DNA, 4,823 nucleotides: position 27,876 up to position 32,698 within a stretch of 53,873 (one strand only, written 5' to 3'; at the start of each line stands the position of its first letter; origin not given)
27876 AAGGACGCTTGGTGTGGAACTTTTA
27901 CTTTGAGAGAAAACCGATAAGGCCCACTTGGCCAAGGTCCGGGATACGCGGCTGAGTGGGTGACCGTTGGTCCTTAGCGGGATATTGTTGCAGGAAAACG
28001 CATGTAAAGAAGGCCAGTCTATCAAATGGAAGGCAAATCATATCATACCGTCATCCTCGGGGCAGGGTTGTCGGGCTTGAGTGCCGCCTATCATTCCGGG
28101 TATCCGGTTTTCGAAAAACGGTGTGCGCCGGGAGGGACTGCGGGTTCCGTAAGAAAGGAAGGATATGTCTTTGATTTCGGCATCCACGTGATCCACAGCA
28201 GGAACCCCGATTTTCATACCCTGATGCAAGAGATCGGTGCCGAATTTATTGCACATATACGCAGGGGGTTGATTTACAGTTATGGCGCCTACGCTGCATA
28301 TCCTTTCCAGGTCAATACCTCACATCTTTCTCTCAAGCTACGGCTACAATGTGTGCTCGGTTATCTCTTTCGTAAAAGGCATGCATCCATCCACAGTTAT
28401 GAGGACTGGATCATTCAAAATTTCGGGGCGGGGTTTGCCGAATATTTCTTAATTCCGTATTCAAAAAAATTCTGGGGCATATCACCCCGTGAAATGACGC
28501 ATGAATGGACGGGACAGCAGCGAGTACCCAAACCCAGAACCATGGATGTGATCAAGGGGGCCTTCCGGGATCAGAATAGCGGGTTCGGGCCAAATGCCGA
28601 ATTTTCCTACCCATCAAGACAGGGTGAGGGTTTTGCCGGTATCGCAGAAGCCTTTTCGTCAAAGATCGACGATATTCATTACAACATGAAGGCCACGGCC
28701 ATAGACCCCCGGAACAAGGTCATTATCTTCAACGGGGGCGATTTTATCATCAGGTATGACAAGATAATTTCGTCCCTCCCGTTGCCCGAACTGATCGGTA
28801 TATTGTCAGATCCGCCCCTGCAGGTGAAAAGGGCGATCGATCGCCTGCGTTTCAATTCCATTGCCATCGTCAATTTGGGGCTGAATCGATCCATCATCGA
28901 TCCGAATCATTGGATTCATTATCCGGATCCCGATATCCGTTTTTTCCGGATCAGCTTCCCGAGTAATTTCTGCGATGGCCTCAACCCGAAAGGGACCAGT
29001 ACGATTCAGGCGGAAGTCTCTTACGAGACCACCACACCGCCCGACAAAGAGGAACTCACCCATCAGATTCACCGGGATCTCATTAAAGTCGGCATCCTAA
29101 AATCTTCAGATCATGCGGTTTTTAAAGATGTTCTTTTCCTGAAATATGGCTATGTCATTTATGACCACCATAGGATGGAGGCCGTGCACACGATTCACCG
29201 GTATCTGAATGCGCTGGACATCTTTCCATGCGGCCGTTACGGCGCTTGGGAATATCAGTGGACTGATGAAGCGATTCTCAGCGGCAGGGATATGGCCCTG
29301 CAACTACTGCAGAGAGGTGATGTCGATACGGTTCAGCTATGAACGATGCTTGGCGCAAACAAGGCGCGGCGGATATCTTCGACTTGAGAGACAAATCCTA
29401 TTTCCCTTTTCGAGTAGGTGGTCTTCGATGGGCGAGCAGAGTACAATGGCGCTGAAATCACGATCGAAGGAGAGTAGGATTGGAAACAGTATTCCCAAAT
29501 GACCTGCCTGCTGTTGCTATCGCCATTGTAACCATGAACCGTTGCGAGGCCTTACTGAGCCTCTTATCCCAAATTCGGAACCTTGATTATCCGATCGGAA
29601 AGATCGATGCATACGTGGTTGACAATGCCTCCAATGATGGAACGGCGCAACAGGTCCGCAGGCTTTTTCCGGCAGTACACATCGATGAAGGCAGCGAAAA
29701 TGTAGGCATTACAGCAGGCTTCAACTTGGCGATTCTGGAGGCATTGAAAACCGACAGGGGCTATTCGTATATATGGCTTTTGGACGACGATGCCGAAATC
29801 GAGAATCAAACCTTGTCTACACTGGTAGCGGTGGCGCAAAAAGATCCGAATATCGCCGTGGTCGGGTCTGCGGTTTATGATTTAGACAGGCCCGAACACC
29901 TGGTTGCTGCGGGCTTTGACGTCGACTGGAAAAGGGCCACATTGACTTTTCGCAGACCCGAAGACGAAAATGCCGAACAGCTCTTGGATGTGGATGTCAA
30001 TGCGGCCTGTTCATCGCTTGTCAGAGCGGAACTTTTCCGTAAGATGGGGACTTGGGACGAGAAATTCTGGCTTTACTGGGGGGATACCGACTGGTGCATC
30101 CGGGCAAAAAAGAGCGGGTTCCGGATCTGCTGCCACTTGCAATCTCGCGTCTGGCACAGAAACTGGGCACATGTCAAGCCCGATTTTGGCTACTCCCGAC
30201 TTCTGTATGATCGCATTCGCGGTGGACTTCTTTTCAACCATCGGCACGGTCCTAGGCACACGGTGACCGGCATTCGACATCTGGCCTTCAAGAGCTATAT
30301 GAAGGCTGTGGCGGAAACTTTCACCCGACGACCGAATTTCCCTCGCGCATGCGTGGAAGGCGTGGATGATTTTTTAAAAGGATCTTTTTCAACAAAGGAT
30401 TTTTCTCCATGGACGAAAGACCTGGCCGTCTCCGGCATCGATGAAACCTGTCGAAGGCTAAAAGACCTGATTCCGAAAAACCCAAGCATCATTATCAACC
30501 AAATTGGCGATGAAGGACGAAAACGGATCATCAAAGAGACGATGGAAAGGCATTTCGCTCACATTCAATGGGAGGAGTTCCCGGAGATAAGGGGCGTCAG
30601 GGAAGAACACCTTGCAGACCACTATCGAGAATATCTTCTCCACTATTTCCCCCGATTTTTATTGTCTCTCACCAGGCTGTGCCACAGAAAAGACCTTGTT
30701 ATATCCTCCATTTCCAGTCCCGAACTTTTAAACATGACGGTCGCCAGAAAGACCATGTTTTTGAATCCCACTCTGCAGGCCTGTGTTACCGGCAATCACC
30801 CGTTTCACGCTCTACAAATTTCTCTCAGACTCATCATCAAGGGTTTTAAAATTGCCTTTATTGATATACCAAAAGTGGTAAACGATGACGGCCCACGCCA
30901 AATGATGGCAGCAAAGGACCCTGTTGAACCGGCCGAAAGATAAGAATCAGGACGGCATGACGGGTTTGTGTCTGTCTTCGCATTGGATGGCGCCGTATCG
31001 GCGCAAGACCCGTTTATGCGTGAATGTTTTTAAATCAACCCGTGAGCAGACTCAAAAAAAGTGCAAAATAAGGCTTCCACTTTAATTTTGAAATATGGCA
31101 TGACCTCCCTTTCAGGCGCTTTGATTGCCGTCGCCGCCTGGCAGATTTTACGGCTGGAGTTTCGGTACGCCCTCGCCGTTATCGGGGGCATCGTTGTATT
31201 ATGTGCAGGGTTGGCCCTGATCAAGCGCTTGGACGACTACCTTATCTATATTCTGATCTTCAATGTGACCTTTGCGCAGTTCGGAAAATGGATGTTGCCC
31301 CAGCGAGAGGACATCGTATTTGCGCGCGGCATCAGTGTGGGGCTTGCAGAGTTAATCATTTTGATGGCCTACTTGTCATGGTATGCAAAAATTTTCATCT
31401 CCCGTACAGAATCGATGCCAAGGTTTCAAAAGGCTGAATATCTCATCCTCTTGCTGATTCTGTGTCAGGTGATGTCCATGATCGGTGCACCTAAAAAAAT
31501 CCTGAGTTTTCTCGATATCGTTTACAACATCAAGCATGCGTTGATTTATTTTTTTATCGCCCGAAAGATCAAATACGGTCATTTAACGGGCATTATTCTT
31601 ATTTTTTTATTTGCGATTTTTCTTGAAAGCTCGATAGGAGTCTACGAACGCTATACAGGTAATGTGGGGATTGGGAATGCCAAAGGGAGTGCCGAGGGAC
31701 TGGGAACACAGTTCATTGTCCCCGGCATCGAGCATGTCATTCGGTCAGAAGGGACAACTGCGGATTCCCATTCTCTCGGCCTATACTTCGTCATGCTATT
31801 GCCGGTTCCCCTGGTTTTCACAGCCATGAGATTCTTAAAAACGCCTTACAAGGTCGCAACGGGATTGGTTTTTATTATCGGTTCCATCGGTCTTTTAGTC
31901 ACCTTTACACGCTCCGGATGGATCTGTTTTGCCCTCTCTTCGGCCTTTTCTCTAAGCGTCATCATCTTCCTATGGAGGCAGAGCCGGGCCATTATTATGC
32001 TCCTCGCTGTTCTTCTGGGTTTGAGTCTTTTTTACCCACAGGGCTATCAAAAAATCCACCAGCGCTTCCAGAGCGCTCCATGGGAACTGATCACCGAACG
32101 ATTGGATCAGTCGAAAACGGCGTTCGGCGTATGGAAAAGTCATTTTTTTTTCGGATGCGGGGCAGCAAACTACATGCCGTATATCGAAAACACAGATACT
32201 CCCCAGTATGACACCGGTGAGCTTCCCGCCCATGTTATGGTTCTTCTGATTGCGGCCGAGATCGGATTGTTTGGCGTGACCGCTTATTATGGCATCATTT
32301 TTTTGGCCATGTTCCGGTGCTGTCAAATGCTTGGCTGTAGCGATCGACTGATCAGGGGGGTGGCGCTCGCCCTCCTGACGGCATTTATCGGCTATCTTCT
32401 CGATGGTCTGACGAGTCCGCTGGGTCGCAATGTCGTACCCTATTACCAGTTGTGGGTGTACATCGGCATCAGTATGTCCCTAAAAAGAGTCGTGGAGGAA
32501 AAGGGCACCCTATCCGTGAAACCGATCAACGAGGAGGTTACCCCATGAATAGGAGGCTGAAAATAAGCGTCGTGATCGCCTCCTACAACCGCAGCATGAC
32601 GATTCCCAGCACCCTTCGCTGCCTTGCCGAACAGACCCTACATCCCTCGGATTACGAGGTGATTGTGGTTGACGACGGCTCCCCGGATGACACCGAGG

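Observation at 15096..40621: A 25.5-kb Wzx/Wzy polysaccharide locus with an unusually rich tailoring and signalling gene set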

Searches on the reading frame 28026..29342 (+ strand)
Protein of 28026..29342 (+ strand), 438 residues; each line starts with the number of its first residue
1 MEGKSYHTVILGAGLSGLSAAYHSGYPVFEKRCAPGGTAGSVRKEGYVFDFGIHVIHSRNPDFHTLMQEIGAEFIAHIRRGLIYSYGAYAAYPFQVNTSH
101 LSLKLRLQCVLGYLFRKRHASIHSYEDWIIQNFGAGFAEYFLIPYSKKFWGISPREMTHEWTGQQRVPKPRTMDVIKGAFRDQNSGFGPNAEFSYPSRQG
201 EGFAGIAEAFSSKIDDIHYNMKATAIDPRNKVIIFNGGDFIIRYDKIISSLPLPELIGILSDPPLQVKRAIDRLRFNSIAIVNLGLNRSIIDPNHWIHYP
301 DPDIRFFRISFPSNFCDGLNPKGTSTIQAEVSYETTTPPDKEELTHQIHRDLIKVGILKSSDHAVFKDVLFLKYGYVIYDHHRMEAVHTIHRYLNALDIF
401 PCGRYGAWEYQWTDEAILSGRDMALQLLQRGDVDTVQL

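Call 4: search_protein_families(library=pfam, proteins=[window:28026-29342:+], max_evalue=0.01)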
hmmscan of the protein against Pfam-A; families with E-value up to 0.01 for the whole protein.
window:28026-29342:+ (438 aa): 2 families
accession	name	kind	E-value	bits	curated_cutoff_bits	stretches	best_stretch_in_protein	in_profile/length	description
PF01593.30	Amino_oxidase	-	4.8e-18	66.1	19.8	1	15-424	1-439/443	Flavin containing amine oxidoreductase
PF13450.12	NAD_binding_8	-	3e-09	37.5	21.9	1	10-69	1-67/68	NAD(P)-binding Rossmann-like domain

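Call 18: search_protein_families(library=ncbifam, proteins=[window:28026-29342:+], max_evalue=0.001)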
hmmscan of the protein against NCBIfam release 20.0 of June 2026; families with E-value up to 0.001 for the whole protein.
window:28026-29342:+ (438 aa): 13 families
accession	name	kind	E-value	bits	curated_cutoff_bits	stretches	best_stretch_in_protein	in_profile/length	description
NF005548.0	PRK07208.1-4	equivalog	2.6e-49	168.1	389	1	6-420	4-443/488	hypothetical protein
NF005547.0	PRK07208.1-3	equivalog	1.6e-47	162.3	380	1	6-427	5-441/465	hypothetical protein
NF005545.0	PRK07208.1-1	equivalog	1.4e-28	99.6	451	1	5-420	7-454/504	hypothetical protein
NF005546.0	PRK07208.1-2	equivalog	9.8e-15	54.1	418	1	79-421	116-496/527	hypothetical protein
NF005560.0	PRK07233.1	equivalog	2e-12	46.7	252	2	8-78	3-78/435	hypothetical protein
TIGR03467.1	HpnE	equivalog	2e-08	34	283.05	1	9-77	2-77/430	hydroxysqualene dehydroxylase HpnE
TIGR00562.1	proto_IX_ox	equivalog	8.7e-07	27.9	97.85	1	7-295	4-327/470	protoporphyrinogen oxidase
NF005549.0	PRK07208.1-5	equivalog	1.7e-06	26.7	587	1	86-182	124-223/534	hypothetical protein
TIGR02734.1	crtI_fam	subfamily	1.8e-06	27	238.1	1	9-56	2-54/504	phytoene desaturase family protein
TIGR00031.1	UDP-GALP_mutase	equivalog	3.5e-05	22.9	303.75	1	6-164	2-174/378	UDP-galactopyranose mutase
TIGR02733.1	desat_CrtD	equivalog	4.1e-05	22.5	549.7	0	7-53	3-54/492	C-3',4' desaturase CrtD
NF058655.1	CrtID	equivalog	0.0005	19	640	1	9-52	2-50/478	bifunctional phytoene desaturase/3,4-desaturase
NF008841.0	PRK11883.1-1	equivalog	0.00067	18.7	517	0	7-93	5-102/453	protoporphyrinogen oxidase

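Call 25: search_solved_structures(query=window:28026-29342:+, max_evalue=0.01)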
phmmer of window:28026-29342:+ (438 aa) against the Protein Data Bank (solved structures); distinct sequences matched with E-value up to 0.01: 17.
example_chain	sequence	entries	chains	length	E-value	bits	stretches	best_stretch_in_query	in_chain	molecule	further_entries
3uka_A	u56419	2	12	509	3.2e-36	128.3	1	7-412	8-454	UDP-galactopyranose mutase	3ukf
3ukl_A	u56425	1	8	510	3.2e-36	128.3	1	7-412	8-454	UDP-galactopyranose mutase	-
3ukh_A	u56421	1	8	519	3.5e-36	128.2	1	7-412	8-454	UDP-galactopyranose mutase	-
3ukk_A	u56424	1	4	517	6.7e-36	127.3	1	7-412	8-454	UDP-galactopyranose mutase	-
3ute_A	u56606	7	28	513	7.4e-36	127.1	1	7-412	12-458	UDP-galactopyranose mutase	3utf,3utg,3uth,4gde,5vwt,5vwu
3ukq_A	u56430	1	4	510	8.4e-36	126.9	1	7-412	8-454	UDP-galactopyranose mutase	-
4u8i_A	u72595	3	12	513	1e-35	126.6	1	7-412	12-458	UDP-galactopyranose mutase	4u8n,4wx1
3ukp_A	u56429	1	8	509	2.2e-35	125.6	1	7-412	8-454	UDP-galactopyranose mutase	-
4u8m_A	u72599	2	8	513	2.7e-35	125.3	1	7-412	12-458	UDP-galactopyranose mutase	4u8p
4u8k_A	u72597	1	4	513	5.1e-35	124.4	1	7-412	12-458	UDP-galactopyranose mutase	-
4dsg_A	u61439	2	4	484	5.6e-35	124.2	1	8-413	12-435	UDP-galactopyranose mutase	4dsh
4u8l_A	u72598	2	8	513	9.6e-35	123.4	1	7-412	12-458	UDP-galactopyranose mutase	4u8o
4u8j_A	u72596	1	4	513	1.3e-34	123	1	7-412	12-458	UDP-galactopyranose mutase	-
5hhf_A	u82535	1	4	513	1.8e-34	122.5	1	7-412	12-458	UDP-galactopyranose mutase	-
4rep_A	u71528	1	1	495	0.0014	20.7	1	8-54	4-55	Gamma-carotene desaturase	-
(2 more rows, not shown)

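Call 48: search_solved_structures(query=window:28026-29342:+, max_evalue=1e-30, show_alignments=1)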
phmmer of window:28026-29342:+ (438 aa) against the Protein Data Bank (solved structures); distinct sequences matched with E-value up to 1e-30: 14.
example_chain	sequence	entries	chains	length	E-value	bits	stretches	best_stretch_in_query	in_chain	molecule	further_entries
3uka_A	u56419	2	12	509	3.2e-36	128.3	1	7-412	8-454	UDP-galactopyranose mutase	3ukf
3ukl_A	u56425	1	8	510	3.2e-36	128.3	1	7-412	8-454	UDP-galactopyranose mutase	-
3ukh_A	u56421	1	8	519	3.5e-36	128.2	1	7-412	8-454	UDP-galactopyranose mutase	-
3ukk_A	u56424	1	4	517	6.7e-36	127.3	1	7-412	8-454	UDP-galactopyranose mutase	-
3ute_A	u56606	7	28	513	7.4e-36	127.1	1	7-412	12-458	UDP-galactopyranose mutase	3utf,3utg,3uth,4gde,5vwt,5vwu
3ukq_A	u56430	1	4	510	8.4e-36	126.9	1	7-412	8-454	UDP-galactopyranose mutase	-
4u8i_A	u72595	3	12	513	1e-35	126.6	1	7-412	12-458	UDP-galactopyranose mutase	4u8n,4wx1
3ukp_A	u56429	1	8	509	2.2e-35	125.6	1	7-412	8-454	UDP-galactopyranose mutase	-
4u8m_A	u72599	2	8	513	2.7e-35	125.3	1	7-412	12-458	UDP-galactopyranose mutase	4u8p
4u8k_A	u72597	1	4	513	5.1e-35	124.4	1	7-412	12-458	UDP-galactopyranose mutase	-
4dsg_A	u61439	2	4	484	5.6e-35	124.2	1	8-413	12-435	UDP-galactopyranose mutase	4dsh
4u8l_A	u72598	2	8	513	9.6e-35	123.4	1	7-412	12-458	UDP-galactopyranose mutase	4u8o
4u8j_A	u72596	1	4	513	1.3e-34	123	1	7-412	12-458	UDP-galactopyranose mutase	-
5hhf_A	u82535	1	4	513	1.8e-34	122.5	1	7-412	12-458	UDP-galactopyranose mutase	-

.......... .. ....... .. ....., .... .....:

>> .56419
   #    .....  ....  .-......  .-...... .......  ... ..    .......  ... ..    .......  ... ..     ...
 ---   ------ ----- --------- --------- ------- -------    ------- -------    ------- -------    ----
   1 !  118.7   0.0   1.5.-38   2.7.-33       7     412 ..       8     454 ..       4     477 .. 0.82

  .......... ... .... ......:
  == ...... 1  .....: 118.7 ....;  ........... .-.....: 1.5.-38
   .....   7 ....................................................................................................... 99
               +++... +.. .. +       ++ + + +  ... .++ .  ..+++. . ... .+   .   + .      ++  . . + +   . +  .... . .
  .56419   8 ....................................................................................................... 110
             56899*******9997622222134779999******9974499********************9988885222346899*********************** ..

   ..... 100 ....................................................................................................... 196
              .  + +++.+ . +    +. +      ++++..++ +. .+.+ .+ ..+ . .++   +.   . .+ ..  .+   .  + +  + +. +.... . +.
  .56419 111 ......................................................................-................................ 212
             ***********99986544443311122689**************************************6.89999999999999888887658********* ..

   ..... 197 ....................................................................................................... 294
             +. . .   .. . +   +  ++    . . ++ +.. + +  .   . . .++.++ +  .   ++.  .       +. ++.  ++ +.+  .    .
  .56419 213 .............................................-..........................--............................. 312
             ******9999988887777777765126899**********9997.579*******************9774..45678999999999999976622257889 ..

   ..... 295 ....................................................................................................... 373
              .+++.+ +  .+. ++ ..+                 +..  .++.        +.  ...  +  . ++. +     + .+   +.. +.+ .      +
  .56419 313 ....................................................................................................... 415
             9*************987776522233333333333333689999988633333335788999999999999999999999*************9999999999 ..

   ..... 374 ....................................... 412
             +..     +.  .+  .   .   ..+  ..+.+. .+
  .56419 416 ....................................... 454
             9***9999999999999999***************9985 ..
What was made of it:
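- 28026..29342 (+): g11: eukaryote-type UDP-galactopyranose-mutase homologue (flavoenzyme). His loop, R182, W315, Y317, R327, Y419, R447 and Y453 equivalents are conserved; Y334 is Phe (calls 25, 48).
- UGM homology with catalytic residues conserved (calls 25, 48).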

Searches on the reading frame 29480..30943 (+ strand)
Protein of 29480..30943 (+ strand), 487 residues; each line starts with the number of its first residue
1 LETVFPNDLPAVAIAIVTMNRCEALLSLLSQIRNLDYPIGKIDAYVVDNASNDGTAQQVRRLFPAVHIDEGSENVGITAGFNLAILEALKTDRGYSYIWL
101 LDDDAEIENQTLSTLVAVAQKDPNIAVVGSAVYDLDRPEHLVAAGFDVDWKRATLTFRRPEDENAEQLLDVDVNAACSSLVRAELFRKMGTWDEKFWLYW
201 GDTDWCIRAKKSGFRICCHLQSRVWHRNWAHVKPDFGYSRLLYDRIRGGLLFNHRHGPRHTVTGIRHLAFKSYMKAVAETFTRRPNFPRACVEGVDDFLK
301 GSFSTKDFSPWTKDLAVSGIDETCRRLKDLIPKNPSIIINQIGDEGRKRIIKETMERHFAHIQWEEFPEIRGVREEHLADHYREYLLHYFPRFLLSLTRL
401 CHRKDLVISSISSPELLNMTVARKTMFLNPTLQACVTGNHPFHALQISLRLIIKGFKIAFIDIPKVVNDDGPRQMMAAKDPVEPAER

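Call 4: search_protein_families(library=pfam, proteins=[window:29480-30943:+], max_evalue=0.01)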
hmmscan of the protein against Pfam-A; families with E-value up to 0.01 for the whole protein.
window:29480-30943:+ (487 aa): 2 families
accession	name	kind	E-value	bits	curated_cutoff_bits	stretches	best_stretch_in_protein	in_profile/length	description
PF00535.33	Glycos_transf_2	-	1.4e-16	61.3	23.3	1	14-188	2-166/168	Glycosyl transferase family 2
PF13641.12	Glyco_tranf_2_3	-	5e-13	50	27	1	10-227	1-212/230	Glycosyltransferase like family 2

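Call 18: search_protein_families(library=ncbifam, proteins=[window:29480-30943:+], max_evalue=0.001)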
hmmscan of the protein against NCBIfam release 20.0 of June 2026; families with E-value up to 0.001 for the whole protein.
window:29480-30943:+ (487 aa): 9 families
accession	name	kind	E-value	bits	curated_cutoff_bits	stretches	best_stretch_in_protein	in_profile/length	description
TIGR01556.1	rhamnosyltran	subfamily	2.6e-17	62.9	200.55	1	45-221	25-195/281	rhamnosyltransferase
NF050113.1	gal_furan_GlfT1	equivalog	3.5e-16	59.3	330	1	14-228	3-208/290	galactofuranosyltransferase GlfT1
NF041875.1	EPS_EpsD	equivalog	3.4e-10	39.8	370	1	13-227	2-207/325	exopolysaccharide biosynthesis glycosyltransferase EpsD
TIGR03965.1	mycofact_glyco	equivalog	4.3e-10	39.1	280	1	8-254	72-307/467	mycofactocin biosynthesis glycosyltransferase MftF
TIGR03111.1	glyc2_xrt_Gpos1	hypoth_equivalog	8.7e-07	28.1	363.95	1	5-132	44-169/439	TIGR03111 family XrtG-associated glycosyltransferase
NF038302.1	EPS_HpsE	equivalog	5.1e-06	25.7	300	1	12-132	3-124/307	hormogonium polysaccharide biosynthesis glycosyltransferase HpsE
TIGR03469.1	HpnB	hypoth_equivalog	9.5e-06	24.9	379.25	1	6-123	40-164/386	hopene-associated glycosyltransferase HpnB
TIGR03937.1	PgaC_IcaA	equivalog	6.6e-05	22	422.3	1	7-128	42-159/407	poly-beta-1,6-N-acetyl-D-glucosamine synthase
NF050050.1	ProtGlycPglI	equivalog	0.00033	20.1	500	1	10-121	2-110/306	GalNAc(5)-diNAcBac-PP-undecaprenol beta-1,3-glucosyltransferase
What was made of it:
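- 29480..30943 (+): g12: GT2 glycosyltransferase with a 250-residue C-terminal extension. Glycos_transf_2 hit, plus weak rhamnosyltransferase and GlfT1 similarity (calls 4, 18).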

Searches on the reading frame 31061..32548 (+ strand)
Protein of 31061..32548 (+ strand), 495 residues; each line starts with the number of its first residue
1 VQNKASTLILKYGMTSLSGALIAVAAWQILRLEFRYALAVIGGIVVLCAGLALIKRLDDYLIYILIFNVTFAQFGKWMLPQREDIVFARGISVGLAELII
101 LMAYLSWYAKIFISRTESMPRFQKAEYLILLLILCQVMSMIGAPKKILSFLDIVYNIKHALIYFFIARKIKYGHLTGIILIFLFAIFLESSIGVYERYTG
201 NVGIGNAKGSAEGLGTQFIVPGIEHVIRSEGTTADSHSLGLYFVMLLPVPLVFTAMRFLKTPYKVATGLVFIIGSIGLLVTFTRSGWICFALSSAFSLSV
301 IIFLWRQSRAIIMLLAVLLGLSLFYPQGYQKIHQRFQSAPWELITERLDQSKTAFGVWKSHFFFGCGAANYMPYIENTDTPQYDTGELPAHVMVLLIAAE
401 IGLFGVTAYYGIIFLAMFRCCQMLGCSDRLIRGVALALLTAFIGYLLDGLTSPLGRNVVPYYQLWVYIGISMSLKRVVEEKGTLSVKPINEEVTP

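Call 4: search_protein_families(library=pfam, proteins=[window:31061-32548:+], max_evalue=0.01)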
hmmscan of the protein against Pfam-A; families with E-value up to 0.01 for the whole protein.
window:31061-32548:+ (495 aa): 1 family
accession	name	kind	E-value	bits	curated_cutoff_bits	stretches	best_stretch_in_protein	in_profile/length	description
PF04932.20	Wzy_C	-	2.1e-15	57.2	31.7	1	269-409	1-148/149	O-Antigen ligase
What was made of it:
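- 31061..32548 (+): g13: Wzy-type polymerase. Wzy_C 57 bits (call 4).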

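Call 18: search_protein_families(library=ncbifam, proteins=[window:31061-32548:+], max_evalue=0.001)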
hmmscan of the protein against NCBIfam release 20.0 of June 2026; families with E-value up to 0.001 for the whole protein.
window:31061-32548:+ (495 aa): 0 families
